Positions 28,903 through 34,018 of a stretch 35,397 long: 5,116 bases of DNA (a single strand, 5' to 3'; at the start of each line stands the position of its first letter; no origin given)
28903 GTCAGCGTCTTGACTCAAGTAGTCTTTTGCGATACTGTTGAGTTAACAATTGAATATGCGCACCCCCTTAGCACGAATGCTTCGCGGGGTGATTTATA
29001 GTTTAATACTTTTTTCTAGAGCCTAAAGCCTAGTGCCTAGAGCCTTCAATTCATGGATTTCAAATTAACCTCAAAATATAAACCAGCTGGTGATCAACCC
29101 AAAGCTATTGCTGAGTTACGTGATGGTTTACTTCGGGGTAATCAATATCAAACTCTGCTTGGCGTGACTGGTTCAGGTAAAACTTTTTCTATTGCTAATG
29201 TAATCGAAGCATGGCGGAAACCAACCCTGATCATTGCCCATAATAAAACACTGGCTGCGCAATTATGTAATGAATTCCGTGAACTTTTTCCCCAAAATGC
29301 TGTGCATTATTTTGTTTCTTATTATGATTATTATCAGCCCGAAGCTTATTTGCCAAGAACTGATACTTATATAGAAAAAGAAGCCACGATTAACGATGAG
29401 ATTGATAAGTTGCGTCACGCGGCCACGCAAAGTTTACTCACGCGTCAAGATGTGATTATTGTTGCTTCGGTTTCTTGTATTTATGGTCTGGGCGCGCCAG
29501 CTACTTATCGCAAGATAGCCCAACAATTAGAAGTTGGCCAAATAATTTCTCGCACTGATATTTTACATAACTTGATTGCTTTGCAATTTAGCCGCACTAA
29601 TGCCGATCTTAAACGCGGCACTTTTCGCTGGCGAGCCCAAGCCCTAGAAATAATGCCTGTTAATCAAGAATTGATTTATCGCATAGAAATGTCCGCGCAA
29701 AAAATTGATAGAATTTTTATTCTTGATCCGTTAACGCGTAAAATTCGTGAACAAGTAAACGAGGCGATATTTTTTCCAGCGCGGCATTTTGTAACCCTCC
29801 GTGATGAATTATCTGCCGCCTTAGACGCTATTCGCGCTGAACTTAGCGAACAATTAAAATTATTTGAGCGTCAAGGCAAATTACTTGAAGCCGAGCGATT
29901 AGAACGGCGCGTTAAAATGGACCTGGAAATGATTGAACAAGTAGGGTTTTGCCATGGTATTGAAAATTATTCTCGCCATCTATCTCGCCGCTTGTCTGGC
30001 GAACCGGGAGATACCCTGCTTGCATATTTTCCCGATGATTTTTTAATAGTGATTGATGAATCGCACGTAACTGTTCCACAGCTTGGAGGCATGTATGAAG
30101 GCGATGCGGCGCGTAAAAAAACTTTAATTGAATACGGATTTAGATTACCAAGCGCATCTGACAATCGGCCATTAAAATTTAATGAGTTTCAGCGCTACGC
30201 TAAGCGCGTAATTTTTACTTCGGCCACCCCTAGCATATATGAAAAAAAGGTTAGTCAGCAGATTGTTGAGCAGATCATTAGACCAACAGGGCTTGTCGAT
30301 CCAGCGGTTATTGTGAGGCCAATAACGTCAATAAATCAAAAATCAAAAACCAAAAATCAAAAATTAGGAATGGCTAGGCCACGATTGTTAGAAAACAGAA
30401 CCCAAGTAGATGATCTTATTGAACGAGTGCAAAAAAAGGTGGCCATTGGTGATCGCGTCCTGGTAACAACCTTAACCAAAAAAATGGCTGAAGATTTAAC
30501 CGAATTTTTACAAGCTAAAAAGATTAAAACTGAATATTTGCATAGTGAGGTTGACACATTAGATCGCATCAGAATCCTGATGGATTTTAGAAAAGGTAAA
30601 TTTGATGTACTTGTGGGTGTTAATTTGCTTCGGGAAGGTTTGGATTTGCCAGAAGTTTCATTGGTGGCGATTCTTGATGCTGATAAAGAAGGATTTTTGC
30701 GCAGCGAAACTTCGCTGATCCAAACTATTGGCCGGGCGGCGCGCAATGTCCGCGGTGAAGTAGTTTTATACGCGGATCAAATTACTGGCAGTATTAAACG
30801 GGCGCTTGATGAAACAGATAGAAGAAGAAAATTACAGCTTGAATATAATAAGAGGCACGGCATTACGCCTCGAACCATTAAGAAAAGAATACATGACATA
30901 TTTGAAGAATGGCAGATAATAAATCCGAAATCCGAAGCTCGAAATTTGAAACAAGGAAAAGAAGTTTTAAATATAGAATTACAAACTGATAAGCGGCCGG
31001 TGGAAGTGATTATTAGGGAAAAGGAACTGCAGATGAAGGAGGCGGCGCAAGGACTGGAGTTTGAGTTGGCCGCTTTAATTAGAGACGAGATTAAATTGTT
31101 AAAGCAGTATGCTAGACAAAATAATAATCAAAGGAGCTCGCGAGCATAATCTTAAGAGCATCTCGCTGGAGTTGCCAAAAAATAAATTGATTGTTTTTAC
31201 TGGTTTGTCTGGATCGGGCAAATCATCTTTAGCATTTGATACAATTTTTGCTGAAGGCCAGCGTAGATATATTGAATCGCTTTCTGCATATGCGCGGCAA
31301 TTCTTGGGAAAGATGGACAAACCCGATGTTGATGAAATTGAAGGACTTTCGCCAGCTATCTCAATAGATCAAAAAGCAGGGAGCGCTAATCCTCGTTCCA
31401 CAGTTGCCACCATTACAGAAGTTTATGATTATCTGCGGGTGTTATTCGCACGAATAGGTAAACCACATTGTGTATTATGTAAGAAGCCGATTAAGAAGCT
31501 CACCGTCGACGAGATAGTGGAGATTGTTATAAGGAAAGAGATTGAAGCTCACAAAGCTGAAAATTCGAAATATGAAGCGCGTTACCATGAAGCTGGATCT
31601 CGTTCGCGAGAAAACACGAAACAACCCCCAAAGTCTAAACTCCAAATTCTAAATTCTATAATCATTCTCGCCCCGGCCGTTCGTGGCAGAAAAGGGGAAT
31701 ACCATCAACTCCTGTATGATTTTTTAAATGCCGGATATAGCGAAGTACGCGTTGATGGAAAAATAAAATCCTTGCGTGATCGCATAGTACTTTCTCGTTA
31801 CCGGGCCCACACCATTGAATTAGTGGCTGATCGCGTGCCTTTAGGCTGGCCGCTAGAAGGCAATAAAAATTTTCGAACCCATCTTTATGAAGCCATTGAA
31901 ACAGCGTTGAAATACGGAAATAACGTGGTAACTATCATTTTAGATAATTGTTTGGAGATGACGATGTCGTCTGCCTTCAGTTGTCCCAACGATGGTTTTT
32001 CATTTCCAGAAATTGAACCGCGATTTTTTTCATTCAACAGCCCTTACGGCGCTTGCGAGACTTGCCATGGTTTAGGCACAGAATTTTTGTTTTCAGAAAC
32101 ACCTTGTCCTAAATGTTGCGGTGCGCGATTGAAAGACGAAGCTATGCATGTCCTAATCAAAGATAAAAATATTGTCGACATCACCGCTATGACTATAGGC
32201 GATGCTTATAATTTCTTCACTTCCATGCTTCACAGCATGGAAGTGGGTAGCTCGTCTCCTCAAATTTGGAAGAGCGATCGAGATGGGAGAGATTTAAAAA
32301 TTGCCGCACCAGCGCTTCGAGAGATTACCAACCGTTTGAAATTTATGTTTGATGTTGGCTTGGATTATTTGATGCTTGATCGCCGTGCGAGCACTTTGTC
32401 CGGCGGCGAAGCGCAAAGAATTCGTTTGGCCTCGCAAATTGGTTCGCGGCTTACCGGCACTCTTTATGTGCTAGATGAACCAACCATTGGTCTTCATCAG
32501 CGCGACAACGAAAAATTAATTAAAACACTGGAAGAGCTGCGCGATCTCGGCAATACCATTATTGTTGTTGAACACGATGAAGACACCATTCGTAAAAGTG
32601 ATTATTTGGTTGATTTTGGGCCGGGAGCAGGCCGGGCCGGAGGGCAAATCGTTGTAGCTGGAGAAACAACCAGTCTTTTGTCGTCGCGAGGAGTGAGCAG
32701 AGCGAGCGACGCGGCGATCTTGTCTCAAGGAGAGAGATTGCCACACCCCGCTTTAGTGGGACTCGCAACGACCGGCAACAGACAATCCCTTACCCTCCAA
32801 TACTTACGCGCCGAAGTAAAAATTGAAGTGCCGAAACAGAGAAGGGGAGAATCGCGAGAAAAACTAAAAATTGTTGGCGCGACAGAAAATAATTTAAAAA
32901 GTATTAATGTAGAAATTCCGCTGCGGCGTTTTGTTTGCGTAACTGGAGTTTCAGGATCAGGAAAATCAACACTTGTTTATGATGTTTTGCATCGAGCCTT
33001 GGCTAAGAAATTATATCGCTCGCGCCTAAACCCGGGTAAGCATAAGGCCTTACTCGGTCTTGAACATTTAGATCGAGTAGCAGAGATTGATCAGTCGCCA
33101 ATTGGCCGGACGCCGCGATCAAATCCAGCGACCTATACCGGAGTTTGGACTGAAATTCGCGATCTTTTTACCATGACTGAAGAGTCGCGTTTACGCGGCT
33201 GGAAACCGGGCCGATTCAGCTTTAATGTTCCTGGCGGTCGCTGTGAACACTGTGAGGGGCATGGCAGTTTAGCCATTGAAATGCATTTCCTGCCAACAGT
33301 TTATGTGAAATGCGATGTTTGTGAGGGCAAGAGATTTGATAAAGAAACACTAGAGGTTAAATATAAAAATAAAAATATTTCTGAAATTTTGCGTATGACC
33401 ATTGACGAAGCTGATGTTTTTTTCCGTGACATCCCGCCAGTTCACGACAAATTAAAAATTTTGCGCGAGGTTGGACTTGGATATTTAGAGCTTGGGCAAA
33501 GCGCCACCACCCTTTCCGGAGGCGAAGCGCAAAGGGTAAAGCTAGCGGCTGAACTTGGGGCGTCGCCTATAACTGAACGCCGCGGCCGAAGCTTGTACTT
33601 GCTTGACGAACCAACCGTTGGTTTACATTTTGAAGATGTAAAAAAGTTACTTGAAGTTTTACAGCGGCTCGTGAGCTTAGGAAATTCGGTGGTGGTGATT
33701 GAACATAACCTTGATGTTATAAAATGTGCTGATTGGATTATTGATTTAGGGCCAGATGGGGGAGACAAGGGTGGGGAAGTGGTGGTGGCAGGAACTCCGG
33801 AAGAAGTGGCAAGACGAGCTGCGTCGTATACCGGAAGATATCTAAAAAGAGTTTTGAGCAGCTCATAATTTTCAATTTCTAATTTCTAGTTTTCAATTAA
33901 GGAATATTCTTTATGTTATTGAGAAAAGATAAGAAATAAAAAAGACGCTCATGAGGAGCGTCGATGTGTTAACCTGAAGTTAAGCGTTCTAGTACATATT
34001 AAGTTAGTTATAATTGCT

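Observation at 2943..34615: Recurrent heptanucleotide tandem arrays (often TAR-N4) next to start and stop codons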

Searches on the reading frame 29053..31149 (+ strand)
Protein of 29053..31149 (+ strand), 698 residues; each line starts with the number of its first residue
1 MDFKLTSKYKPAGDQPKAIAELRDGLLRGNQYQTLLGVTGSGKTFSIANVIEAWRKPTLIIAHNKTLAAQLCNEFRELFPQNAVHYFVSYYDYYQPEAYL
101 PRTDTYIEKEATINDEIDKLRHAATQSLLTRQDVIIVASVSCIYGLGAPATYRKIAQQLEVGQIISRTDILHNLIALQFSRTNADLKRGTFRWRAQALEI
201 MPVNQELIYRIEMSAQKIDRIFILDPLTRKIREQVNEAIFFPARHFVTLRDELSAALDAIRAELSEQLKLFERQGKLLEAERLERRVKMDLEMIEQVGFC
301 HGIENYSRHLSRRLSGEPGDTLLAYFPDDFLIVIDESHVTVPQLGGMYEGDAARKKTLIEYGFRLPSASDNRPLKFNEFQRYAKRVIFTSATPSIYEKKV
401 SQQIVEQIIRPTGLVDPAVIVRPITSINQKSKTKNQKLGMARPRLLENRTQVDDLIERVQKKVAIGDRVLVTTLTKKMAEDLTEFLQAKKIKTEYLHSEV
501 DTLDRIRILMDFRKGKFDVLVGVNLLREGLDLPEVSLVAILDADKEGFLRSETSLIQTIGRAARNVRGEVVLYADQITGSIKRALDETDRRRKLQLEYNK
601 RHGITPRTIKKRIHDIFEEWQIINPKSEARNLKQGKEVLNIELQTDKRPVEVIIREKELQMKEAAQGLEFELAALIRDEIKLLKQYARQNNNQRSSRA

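Call 8: find_encoding_contigs(protein=window:29053-31149:+, flank=10000, max_places=6)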
Protein window:29053-31149:+ (698 aa): 1 contig read that carries it; 1 place shown.
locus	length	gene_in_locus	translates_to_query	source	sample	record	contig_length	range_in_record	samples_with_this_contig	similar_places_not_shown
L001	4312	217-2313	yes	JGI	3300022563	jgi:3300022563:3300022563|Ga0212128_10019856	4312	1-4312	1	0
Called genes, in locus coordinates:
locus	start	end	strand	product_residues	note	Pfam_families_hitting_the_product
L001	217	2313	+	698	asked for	PF04851:ResIII, PF17757:UvrB_inter, PF27431:UvrB_3rd, PF00271:Helicase_C, PF12344:UvrB, PF02151:UVR (weak)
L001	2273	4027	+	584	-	PF00005:ABC_tran (faint), PF02463:SMC_N (faint), PF17760:UvrA_inter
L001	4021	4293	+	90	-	PF02604:PhdYeFM_antitox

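Call 14: find_related_loci(query=window:29053-31149:+, collection=genome_contigs, flank=10000)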
Query window:29053-31149:+ (698 aa) in genome_contigs; peptide patterns used: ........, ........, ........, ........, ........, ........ (x = any residue, [..] = any of these).
600 stretches matched a pattern (row limit reached: there are more); 600 encode a relative of the query (tblastn E <= 1e-3); the best 80 are kept; 80 distinct loci.
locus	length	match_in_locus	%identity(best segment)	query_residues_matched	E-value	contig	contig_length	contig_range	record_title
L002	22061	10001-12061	61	1-685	0e+0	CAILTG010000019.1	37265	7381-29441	MAG: Candidatus Magasanikbacteria bacterium isolate MJ-time_bin-2094 genome assembly, contig: bin-2094:019/101, whole ge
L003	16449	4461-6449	61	3-685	0e+0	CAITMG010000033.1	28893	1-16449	Candidatus Uhrbacteria bacterium isolate MJ110927B_bin-298 genome assembly, contig: bin-298:33/97, whole genome shotgun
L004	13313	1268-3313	58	3-685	0e+0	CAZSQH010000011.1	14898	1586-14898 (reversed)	MAG TPA_asm: uncultured Candidatus Saccharibacteria bacterium isolate SRP342105_co1_312 genome assembly, contig: NODE_54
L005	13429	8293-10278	59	3-680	0e+0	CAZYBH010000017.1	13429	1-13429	MAG TPA_asm: uncultured Candidatus Saccharibacteria bacterium isolate SRP257259_co1_236 genome assembly, contig: NODE_62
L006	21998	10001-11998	57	3-680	0e+0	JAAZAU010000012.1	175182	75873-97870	MAG: Parcubacteria group bacterium isolate AS06rmzACSIP_46 606696_AS06, whole genome shotgun sequence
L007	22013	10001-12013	58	3-685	0e+0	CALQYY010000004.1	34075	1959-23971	MAG: Candidatus Magasanikbacteria bacterium isolate MiH-14oct19-207 genome assembly, contig: MiH-14oct19-C2257, whole ge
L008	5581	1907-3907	59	3-683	0e+0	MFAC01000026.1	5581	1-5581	MAG: Candidatus Campbellbacteria bacterium RIFCSPLOWO2_02_35_12 rifcsplowo2_02_sub10_scaffold_5201, whole genome shotgun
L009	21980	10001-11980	57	3-684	0e+0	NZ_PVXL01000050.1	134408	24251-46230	Neomoorella stamsii strain DSM 26217 MOST_contig000050, whole genome shotgun sequence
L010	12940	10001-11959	56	3-689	0e+0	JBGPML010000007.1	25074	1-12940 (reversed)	MAG: Patescibacteria group bacterium isolate OBJ_0618_7090110_239 k141_8055213_length_25074_cov_43.1481, whole genome sh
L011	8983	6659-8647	56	3-684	0e+0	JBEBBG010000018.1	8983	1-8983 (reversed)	MAG: Candidatus Parcubacteria bacterium isolate arikareeriver_2019_sw_WHONDRS-S19S_0023_B_bin.8 scaffold_663510, whole g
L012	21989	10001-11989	56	3-696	0e+0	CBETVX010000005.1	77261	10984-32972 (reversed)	MAG TPA_asm: uncultured Eubacteriales bacterium isolate SRR13515399_binner123_Refined_12 genome assembly, contig: ERZ250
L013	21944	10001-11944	56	3-680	0e+0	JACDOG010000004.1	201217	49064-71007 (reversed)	MAG: Thermoanaerobacteraceae bacterium isolate GB_MAG15_131 c_000000000051, whole genome shotgun sequence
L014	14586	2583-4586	55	3-689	0e+0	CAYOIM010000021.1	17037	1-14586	MAG TPA_asm: uncultured Bdellovibrionales bacterium isolate binchicken_co347_165 genome assembly, contig: NODE_1872_leng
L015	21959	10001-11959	54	3-686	0e+0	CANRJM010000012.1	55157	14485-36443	MAG: uncultured Lachnospiraceae bacterium isolate Lapin-024__bin35 genome assembly, contig: Lapin-024__NODE_715_length_5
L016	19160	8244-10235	56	9-683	0e+0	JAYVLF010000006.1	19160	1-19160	MAG: Candidatus Paceibacterota bacterium isolate GL54_UP_metabat_24 GL54_UP_metabat_24_5, whole genome shotgun sequence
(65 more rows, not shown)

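Call 56: find_homologous_proteins(query=window:29053-31149:+, max_evalue=1e-150)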
Query window:29053-31149:+ (698 aa): 7992 proteins with E <= 1e-150 among 8000 candidates; the best 120 are listed.
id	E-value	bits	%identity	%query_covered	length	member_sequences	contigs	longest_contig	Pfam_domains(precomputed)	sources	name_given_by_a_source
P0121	0.0e+0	1530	100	100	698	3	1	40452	PF02151.26,PF17757.7,PF00271.38,PF27431.1,PF04851.22,PF12344.15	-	-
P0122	0.0e+0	1024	67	99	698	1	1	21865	PF00270.36,PF02151.26,PF17757.7,PF00271.38,PF27431.1,PF04851.22,PF12344.15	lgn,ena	-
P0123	0.0e+0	1016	69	98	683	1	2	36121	PF00270.36,PF02151.26,PF17757.7,PF00271.38,PF27431.1,PF04851.22,PF12344.15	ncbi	-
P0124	1.5e-296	1003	66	99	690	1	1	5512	PF00270.36,PF02151.26,PF17757.7,PF00271.38,PF27431.1,PF04851.22,PF12344.15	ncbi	-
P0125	8.4e-295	998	67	99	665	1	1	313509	PF00270.36,PF02151.26,PF17757.7,PF00271.38,PF27431.1,PF04851.22,PF12344.15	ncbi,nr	ncbi:excinuclease ABC subunit UvrB [Candidatus Uhrbacteria bacterium]|nr:excinuclease ABC subunit Uv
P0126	1.0e-294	997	67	99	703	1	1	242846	PF00270.36,PF02151.26,PF17757.7,PF00271.38,PF27431.1,PF04851.22,PF12344.15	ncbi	-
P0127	5.7e-293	992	66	98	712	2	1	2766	PF00270.36,PF02151.26,PF17757.7,PF00271.38,PF27431.1,PF04851.22,PF12344.15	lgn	-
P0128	2.3e-291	986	67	99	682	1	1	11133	PF00270.36,PF02151.26,PF17757.7,PF00271.38,PF27431.1,PF04851.22,PF12344.15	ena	-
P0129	3.3e-291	986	67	99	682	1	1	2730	PF00270.36,PF02151.26,PF17757.7,PF00271.38,PF27431.1,PF04851.22,PF12344.15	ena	-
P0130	4.4e-291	985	66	98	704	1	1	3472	PF00270.36,PF02151.26,PF17757.7,PF00271.38,PF27431.1,PF04851.22,PF12344.15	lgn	-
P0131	5.8e-290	982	67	99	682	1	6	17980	PF00270.36,PF02151.26,PF17757.7,PF00271.38,PF27431.1,PF04851.22,PF12344.15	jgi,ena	-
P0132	1.6e-289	980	65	100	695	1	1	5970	PF02151.26,PF17757.7,PF00271.38,PF27431.1,PF04851.22,PF12344.15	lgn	-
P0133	3.3e-289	979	66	98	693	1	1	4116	PF00270.36,PF02151.26,PF17757.7,PF00271.38,PF27431.1,PF04851.22,PF12344.15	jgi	jgi:excinuclease ABC subunit B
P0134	2.3e-288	976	66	98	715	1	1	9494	PF00270.36,PF02151.26,PF17757.7,PF00271.38,PF27431.1,PF04851.22,PF12344.15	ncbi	-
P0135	3.7e-287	972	67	99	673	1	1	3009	PF00270.36,PF02151.26,PF17757.7,PF00271.38,PF27431.1,PF04851.22,PF12344.15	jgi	jgi:excinuclease ABC subunit B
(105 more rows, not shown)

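Call 57: find_encoding_contigs(protein=P0123, flank=10000, max_places=2)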
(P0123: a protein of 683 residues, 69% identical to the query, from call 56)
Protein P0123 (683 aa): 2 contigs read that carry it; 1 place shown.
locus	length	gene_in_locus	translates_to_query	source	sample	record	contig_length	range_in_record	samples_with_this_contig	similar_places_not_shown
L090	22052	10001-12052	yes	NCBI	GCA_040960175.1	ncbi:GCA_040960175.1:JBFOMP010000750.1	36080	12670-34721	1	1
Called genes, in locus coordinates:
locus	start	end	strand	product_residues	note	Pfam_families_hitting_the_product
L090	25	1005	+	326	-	PF13310:Virulence_RhuM, PF02661:Fic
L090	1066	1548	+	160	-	-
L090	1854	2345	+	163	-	PF00293:NUDIX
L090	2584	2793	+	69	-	-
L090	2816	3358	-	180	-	PF03449:GreA_GreB_N, PF01272:GreA_GreB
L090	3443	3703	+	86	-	PF12840:HTH_20 (weak), PF01022:HTH_5 (faint)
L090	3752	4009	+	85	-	-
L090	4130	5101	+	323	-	PF02163:Peptidase_M50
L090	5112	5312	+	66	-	-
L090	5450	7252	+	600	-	PF06480:FtsH_ext, PF00004:AAA, PF07728:AAA_5 (faint), PF17862:AAA_lid_3, PF01434:Peptidase_M41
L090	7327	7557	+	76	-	-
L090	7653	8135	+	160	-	PF01467:CTP_transf_like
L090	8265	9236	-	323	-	-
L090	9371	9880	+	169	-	-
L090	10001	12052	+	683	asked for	PF00270:DEAD (faint), PF04851:ResIII, PF17757:UvrB_inter, PF27431:UvrB_3rd, PF00271:Helicase_C, PF12344:UvrB, PF02151:UVR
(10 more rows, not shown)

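Call 58: find_encoding_contigs(protein=P0122, flank=10000, max_places=2)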
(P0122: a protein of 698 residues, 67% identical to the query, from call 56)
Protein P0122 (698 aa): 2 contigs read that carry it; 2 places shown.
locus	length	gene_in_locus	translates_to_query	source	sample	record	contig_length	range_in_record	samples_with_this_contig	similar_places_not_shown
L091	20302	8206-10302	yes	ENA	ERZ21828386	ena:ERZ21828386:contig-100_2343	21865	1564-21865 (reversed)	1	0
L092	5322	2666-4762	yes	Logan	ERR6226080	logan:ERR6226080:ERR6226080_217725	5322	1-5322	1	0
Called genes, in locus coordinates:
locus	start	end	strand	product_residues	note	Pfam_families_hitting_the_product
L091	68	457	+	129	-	PF01555:N6_N4_Mtase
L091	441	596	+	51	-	-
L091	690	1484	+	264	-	-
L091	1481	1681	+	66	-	-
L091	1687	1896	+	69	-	-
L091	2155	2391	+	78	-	-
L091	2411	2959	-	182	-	-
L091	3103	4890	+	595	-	PF06480:FtsH_ext, PF07728:AAA_5 (weak), PF00004:AAA, PF17862:AAA_lid_3, PF01434:Peptidase_M41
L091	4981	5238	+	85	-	-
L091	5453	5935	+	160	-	PF01467:CTP_transf_like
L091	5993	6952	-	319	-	-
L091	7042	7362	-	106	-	-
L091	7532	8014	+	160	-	-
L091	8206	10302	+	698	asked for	PF00270:DEAD (faint), PF04851:ResIII, PF17757:UvrB_inter, PF27431:UvrB_3rd, PF00271:Helicase_C, PF12344:UvrB, PF02151:UVR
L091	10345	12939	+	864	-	PF00005:ABC_tran (faint), PF02463:SMC_N (faint), PF03193:RsgA_GTPase (faint), PF13175:AAA_15 (faint), PF13191:AAA_16 (faint), PF13304:AAA_21 (faint), PF13555:AAA_29 (faint), PF17760:UvrA_inter, +1 more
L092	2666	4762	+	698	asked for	PF00270:DEAD (faint), PF04851:ResIII, PF17757:UvrB_inter, PF27431:UvrB_3rd, PF00271:Helicase_C, PF12344:UvrB, PF02151:UVR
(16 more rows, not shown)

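Call 59: find_encoding_contigs(protein=P0126, flank=10000, max_places=2)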
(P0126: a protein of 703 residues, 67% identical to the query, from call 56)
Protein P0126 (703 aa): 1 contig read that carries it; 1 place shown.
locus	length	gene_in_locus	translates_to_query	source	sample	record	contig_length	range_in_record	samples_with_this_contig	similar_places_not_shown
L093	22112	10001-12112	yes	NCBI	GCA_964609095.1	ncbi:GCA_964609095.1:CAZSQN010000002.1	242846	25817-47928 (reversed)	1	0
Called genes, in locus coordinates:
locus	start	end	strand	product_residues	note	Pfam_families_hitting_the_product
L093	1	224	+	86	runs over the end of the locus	PF25212:HVO_A0114 (faint), PF12840:HTH_20 (weak), PF01022:HTH_5 (weak)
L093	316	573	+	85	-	-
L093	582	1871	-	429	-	PF01262:AlaDh_PNT_C (faint), PF00070:Pyr_redox (faint), PF00890:FAD_binding_2, PF01494:FAD_binding_3 (weak), PF03486:HI0933_like, PF07992:Pyr_redox_2, PF12831:FAD_oxidored, PF22780:HI0933_like_1st, +2 more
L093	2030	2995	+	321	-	PF02163:Peptidase_M50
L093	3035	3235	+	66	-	-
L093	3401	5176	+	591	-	PF06480:FtsH_ext, PF00004:AAA, PF07728:AAA_5 (faint), PF17862:AAA_lid_3 (weak), PF01434:Peptidase_M41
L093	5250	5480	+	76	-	-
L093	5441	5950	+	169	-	PF01467:CTP_transf_like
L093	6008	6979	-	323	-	-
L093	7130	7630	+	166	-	-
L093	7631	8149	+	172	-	-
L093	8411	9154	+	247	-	-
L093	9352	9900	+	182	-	-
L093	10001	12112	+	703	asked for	PF00270:DEAD (faint), PF04851:ResIII, PF17757:UvrB_inter, PF27431:UvrB_3rd, PF00271:Helicase_C, PF12344:UvrB, PF02151:UVR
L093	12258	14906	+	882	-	PF00005:ABC_tran (faint), PF02463:SMC_N (faint), PF03193:RsgA_GTPase (faint), PF13175:AAA_15 (faint), PF13191:AAA_16 (faint), PF13304:AAA_21 (faint), PF13555:AAA_29 (faint), PF17760:UvrA_inter, +2 more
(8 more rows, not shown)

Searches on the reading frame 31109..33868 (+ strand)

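Call 13: search_protein_families(library=pfam, proteins=[window:31109-33868:+])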
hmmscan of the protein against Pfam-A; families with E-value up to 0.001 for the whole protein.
window:31109-33868:+ (919 aa): 17 families
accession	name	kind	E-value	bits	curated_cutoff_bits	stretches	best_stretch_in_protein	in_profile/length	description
PF17760.6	UvrA_inter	-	9.6e-21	74.1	23.3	1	182-277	17-106/109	UvrA interaction domain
PF00005.33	ABC_tran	-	2.8e-17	64.1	25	0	15-42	1-28/137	ABC transporter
PF02463.25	SMC_N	-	9.6e-14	51.8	40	0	2-501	2-209/220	RecF/RecN/SMC N terminal domain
PF13304.12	AAA_21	-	5.5e-08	33.7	27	0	823-854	259-286/304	AAA domain, putative AbiEii toxin, Type IV TA system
PF03193.22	RsgA_GTPase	-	8.2e-07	29.4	30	0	591-645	92-146/174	RsgA GTPase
PF13191.12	AAA_16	-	1.9e-06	28.9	32.6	0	607-637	25-55/167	AAA ATPase domain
PF13555.12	AAA_29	-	1.9e-06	28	27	0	601-623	17-39/61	P-loop containing region of AAA domain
PF20703.3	nSTAND1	-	2e-06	28.1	27.1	0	605-632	32-59/379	Novel STAND NTPase 1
PF13175.12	AAA_15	-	2.1e-05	24.8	32.1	0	1-113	1-92/374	AAA ATPase domain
PF20720.3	nSTAND3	-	2.7e-05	24.3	27.2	0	606-634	17-45/155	Novel STAND NTPase 3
PF00684.25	DnaJ_CXXCXGXG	-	5.4e-05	23.8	32.7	0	711-741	17-50/65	DnaJ central domain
PF13476.12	AAA_23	-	0.00019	22.6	27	0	4-41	1-35/201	AAA domain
PF13401.12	AAA_22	-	0.0002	22.1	27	0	606-630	5-29/130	AAA domain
PF01583.26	APS_kinase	-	0.00021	21.8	21.1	0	26-43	3-20/152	Adenylylsulphate kinase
PF25199.1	nSTAND_NTPase5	-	0.00025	21.3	34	0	588-634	24-69/145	Novel STAND NTPase 5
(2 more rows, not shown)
